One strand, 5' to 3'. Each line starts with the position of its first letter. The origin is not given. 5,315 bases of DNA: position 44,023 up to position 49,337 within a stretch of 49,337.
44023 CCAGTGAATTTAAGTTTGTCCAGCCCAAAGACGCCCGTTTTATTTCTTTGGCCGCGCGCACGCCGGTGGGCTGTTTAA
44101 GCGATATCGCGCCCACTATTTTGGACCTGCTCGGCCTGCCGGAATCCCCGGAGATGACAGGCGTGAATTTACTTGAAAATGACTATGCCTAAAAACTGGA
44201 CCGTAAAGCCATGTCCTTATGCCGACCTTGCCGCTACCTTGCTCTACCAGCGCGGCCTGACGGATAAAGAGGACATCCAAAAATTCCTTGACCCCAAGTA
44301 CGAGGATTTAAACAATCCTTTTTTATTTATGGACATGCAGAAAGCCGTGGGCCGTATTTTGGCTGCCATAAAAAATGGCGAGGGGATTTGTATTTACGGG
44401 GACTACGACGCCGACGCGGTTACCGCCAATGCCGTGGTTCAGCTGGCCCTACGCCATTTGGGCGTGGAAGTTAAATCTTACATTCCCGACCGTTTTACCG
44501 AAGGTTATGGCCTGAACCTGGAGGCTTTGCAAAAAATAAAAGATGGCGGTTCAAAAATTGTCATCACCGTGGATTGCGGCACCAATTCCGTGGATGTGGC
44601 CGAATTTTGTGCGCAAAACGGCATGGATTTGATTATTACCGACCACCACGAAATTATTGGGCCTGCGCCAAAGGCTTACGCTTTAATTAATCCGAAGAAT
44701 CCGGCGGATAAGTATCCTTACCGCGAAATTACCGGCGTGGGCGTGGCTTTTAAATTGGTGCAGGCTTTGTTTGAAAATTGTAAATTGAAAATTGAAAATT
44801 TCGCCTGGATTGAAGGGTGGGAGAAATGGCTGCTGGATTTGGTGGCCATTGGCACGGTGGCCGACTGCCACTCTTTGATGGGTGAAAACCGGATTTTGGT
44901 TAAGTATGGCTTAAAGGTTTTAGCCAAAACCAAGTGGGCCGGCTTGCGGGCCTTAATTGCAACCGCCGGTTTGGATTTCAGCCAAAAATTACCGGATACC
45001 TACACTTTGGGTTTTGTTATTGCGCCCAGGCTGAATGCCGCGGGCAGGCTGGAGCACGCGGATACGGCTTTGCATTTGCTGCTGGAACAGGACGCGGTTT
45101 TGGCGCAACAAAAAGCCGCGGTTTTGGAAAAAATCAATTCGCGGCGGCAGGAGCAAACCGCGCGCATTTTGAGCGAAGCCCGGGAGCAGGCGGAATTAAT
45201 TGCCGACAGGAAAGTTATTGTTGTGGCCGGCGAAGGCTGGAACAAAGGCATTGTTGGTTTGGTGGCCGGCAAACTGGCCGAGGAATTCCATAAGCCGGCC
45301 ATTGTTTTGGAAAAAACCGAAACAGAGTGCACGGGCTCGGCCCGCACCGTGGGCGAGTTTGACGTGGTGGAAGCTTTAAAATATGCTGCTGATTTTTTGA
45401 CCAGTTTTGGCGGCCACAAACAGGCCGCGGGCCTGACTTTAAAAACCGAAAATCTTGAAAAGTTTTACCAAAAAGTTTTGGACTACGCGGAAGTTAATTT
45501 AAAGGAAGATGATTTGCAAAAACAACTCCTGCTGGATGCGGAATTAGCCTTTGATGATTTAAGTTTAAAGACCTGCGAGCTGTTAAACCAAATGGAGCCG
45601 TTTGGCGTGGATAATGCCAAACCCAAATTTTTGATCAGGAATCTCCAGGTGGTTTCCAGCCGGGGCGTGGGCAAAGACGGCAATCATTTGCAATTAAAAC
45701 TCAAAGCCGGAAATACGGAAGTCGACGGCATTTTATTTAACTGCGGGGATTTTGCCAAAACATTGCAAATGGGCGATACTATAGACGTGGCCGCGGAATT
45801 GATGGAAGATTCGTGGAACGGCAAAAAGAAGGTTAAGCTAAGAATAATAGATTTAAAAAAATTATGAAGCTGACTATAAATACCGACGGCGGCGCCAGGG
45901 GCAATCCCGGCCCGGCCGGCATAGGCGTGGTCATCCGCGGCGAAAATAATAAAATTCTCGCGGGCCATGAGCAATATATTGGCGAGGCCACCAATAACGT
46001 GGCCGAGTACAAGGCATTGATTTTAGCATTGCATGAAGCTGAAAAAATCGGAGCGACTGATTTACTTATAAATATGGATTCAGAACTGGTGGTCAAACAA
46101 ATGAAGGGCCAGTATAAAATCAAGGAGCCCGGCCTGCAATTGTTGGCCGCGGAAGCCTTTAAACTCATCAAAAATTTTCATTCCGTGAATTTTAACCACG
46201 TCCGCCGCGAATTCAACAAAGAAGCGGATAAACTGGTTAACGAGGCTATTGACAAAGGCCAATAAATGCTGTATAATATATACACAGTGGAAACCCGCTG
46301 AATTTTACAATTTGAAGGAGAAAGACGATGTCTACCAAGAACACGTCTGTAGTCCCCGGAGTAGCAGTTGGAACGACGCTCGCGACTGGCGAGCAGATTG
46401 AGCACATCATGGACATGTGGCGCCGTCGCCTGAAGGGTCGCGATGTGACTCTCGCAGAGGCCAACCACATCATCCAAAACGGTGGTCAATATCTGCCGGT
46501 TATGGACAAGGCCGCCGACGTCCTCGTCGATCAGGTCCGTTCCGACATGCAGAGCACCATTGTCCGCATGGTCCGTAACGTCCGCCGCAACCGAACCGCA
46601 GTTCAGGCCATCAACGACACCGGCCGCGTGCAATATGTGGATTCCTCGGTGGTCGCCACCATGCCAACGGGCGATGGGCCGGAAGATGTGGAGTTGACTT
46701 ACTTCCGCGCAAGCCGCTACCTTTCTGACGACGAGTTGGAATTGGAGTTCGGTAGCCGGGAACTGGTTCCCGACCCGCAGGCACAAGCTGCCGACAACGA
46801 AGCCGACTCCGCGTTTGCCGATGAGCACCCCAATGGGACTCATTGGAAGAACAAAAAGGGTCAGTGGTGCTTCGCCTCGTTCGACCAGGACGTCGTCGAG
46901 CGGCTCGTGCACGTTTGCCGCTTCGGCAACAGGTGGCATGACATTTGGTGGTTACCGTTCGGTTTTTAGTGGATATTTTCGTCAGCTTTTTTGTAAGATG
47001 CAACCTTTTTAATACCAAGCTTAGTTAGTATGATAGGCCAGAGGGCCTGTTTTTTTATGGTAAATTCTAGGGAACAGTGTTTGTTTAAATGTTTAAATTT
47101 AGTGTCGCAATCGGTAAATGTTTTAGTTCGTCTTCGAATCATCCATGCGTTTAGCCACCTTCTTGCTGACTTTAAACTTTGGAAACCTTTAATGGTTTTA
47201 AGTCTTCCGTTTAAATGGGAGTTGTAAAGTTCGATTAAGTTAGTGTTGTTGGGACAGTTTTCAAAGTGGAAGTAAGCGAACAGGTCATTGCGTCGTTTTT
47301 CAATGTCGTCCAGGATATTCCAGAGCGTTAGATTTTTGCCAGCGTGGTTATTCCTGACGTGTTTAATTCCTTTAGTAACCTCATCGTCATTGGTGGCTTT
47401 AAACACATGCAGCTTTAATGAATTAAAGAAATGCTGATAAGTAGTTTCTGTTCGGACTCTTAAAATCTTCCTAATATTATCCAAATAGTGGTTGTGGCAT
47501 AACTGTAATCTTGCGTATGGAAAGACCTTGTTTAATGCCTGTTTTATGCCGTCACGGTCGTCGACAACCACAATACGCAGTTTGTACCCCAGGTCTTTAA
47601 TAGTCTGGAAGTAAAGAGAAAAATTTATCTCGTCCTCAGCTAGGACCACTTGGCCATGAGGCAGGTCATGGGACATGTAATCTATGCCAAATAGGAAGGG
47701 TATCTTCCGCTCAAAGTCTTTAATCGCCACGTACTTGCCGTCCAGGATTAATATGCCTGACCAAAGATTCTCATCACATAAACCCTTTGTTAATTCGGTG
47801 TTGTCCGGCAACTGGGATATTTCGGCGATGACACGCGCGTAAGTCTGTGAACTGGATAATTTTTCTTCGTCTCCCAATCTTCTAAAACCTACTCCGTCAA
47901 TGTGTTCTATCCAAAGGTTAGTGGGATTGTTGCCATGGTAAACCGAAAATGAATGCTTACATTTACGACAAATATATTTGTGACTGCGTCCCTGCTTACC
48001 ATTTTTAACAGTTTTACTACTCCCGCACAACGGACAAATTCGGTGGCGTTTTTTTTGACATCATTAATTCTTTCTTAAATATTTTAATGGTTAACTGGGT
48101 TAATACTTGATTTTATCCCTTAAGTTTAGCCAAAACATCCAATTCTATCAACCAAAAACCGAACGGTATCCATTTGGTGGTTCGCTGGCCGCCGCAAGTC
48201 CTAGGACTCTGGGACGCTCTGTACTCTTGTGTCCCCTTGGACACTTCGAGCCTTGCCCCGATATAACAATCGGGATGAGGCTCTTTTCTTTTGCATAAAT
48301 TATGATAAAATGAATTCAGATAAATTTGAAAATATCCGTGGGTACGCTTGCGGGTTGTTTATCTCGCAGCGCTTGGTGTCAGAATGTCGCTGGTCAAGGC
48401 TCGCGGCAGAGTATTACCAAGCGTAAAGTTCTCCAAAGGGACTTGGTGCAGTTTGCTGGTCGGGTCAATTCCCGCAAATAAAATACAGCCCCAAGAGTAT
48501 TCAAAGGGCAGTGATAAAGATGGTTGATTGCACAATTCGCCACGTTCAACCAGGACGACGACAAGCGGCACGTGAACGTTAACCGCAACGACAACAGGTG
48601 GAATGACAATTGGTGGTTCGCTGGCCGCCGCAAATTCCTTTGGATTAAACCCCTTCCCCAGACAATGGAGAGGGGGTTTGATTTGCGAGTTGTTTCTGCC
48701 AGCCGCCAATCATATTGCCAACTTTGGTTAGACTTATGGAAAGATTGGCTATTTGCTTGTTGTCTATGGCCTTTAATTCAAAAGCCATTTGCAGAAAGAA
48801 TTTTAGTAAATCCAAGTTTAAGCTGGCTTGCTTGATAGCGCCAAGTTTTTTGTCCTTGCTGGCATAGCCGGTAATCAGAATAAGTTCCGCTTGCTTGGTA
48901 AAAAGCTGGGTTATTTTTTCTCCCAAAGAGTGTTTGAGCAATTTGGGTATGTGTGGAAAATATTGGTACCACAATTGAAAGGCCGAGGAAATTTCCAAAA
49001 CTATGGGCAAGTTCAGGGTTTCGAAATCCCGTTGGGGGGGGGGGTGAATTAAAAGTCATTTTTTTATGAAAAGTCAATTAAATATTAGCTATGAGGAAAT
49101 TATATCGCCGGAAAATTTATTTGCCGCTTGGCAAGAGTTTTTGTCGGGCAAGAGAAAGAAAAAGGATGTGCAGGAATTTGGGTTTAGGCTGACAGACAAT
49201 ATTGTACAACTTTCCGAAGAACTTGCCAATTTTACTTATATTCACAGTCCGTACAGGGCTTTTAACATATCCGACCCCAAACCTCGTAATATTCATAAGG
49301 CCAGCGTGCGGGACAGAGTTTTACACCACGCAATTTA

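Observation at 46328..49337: Diversity-generating retroelement with a C-terminal VR, a TR 1.6 kb downstream, an Avd-like gene and a DGR-type RT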

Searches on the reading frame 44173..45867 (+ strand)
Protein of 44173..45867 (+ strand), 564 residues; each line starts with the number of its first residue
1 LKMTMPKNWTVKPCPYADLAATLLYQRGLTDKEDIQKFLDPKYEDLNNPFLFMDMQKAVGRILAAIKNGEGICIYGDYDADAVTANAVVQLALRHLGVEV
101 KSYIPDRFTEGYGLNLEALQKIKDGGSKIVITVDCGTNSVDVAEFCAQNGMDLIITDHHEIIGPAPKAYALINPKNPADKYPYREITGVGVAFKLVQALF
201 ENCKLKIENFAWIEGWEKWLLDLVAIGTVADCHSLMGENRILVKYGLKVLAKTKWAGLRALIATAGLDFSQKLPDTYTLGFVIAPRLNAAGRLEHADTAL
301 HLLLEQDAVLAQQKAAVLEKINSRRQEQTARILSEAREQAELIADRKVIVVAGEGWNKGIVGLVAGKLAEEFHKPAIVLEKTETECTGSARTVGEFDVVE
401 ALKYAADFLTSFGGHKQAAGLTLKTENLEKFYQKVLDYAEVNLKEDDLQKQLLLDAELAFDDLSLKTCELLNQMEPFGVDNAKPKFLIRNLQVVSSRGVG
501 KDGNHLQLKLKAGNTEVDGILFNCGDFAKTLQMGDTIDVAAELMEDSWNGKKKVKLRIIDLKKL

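Call 92: search_protein_families(library=pfam, proteins=[window:44173-45867:+], max_evalue=0.00001)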
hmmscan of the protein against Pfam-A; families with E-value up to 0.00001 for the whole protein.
window:44173-45867:+ (564 aa): 3 families
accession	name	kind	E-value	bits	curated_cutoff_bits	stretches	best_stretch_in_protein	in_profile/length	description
PF17768.7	RecJ_OB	-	1.5e-29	102.7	27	1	454-560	1-107/107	RecJ OB domain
PF01368.27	DHH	-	1.6e-23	83.8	28.1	1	72-228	2-125/125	DHH family, N-terminal domain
PF02272.25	DHHA1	-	1.8e-17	64.1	25.9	1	347-438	3-99/102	DHHA1 domain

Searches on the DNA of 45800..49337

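Call 53: search_rna_families(source=window, start=45800, end=49337, threshold=evalue, max_evalue=1)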
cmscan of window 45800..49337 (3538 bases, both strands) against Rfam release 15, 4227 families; matches with E-value up to 1: 2.
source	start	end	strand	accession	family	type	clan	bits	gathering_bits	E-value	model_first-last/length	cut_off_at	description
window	48378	48434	+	RF03028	RT-7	Gene; sRNA;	-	24.7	116.8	0.0049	1-191/191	no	RT-7 RNA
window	48647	48827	-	RF01822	RsaJ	Gene; sRNA;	-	24.7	100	0.0054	1-287/287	no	RNA Staph. aureus A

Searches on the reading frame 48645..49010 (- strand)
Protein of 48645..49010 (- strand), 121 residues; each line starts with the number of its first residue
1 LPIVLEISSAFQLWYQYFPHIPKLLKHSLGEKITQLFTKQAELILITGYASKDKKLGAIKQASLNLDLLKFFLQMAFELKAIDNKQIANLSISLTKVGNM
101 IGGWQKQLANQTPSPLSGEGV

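Call 7: search_protein_families(library=pfam, proteins=[window:48645-49010:-], max_evalue=1)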
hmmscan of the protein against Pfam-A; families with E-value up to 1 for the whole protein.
window:48645-49010:- (121 aa): 1 family
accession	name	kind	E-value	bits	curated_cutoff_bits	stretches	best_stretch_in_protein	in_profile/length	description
PF22296.2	bAvd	-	5.6e-13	49.8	40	1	12-107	12-106/107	bAvd-like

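Call 8: search_protein_families(library=ncbifam, proteins=[window:48645-49010:-], max_evalue=1)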
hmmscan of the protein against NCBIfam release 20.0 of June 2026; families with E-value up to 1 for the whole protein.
window:48645-49010:- (121 aa): 1 family
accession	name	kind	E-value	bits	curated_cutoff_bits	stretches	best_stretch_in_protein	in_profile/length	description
NF033474.1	DivGenRetAVD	equivalog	1.5e-16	60.6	80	1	2-106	2-104/104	diversity-generating retroelement protein Avd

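Call 9: find_encoding_contigs(protein=window:48645-49010:-, flank=10000, max_places=10)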
Protein window:48645-49010:- (121 aa): no gene with exactly this product is on record in the collection.

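Call 77: search_solved_structures(query=window:48645-49010:-, max_evalue=1)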
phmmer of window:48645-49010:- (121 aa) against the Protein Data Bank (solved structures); distinct sequences matched with E-value up to 1: 2.
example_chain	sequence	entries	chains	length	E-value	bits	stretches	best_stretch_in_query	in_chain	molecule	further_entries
4dwl_A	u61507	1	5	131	0.037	17.4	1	18-107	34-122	Bbp7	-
8ub7_B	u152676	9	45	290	0.15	15.4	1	19-108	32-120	Avd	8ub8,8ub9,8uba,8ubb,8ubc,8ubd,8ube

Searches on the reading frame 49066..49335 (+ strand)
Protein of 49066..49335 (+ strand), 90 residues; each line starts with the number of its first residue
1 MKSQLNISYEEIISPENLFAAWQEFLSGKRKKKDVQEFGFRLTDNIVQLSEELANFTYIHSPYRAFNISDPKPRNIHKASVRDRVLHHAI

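Call 7: search_protein_families(library=pfam, proteins=[window:49066-49335:+], max_evalue=1)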
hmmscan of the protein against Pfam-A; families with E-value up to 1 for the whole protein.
seq(90 aa): 1 family
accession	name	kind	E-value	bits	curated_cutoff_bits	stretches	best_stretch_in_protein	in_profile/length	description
PF12972.12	NAGLU_C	-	0.036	14.2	25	1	11-59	62-110/268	Alpha-N-acetylglucosaminidase (NAGLU) C-terminal domain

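Call 8: search_protein_families(library=ncbifam, proteins=[window:49066-49335:+], max_evalue=1)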
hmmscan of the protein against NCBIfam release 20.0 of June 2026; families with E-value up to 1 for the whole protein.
seq(90 aa): 1 family
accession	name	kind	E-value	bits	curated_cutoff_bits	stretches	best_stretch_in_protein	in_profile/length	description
TIGR04416.1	group_II_RT_mat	equivalog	0.023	13.8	300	1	32-89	22-81/353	group II intron reverse transcriptase/maturase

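Call 76: search_solved_structures(query=window:49066-49335:+, max_evalue=1, show_alignments=1)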
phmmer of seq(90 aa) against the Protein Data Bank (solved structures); distinct sequences matched with E-value up to 1: 3.
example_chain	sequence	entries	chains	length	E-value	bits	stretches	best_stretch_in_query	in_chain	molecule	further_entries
8ub7_A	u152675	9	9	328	1.5e-07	34.8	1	10-90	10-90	Reverse transcriptase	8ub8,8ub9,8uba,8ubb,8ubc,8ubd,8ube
9d5x_A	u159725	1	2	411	0.9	13.2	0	9-64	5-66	Group II intron-like 4 reverse transcriptase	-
6br8_A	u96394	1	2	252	0.91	13.2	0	6-57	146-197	Protein A6 homolog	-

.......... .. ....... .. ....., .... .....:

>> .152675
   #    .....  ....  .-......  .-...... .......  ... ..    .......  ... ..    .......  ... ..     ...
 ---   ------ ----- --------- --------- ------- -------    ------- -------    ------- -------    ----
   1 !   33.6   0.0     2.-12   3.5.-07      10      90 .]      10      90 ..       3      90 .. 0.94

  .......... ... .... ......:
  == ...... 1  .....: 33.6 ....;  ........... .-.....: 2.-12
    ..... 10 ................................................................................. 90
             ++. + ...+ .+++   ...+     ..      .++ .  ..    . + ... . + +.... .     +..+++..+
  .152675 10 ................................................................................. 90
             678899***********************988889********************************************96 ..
